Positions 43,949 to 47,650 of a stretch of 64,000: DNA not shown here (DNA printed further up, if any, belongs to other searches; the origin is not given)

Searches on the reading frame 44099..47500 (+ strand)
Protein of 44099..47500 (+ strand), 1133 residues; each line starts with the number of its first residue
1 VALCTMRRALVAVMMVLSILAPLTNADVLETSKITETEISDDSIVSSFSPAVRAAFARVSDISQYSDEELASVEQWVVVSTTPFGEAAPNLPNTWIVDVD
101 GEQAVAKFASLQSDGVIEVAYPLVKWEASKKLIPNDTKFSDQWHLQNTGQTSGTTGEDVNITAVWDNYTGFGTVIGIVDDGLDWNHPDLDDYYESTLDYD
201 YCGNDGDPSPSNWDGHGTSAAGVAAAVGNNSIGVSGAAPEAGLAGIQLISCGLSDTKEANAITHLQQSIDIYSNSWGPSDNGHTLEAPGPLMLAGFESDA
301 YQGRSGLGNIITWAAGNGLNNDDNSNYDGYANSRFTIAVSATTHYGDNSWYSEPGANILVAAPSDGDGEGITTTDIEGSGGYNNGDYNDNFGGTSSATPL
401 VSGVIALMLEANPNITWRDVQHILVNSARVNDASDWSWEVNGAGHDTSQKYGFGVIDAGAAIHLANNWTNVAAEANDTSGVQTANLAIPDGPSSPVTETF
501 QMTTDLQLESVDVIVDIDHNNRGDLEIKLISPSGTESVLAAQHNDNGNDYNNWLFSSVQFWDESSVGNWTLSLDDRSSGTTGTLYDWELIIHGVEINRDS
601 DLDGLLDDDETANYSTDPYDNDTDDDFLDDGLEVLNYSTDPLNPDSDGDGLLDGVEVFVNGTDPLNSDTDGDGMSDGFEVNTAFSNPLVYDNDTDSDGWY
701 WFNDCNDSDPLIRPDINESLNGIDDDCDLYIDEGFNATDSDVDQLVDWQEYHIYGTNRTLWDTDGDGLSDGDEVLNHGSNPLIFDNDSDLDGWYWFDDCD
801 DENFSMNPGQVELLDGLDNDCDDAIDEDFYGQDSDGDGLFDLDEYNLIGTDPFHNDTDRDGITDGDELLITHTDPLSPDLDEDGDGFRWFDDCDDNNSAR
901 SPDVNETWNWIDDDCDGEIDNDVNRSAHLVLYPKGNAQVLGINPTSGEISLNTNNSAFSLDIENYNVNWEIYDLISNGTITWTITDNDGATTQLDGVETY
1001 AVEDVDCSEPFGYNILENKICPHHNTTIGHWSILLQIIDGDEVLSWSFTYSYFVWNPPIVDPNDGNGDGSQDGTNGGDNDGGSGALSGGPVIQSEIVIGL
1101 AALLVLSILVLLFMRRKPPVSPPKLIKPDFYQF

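Call 12: search_protein_families(library=pfam, proteins=[window:44099-47500:+], max_evalue=1)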
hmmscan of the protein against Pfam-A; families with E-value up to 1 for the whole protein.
window:44099-47500:+ (1133 aa): 4 families
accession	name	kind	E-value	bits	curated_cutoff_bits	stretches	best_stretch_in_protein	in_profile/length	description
PF00082.27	Peptidase_S8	-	1.7e-47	162.6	21.8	1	172-454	3-288/288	Subtilase family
PF01483.27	P_proprotein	-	1.6e-26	92.6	21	1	508-590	1-85/86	Proprotein convertase P-domain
PF18884.5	TSP3_bac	-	1.8e-19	69.7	25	5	762-782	1-20/22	Bacterial TSP3 repeat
PF11617.13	Cu-binding_MopE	-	5.9e-19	68.4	27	3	798-827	1-30/30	Putative metal-binding motif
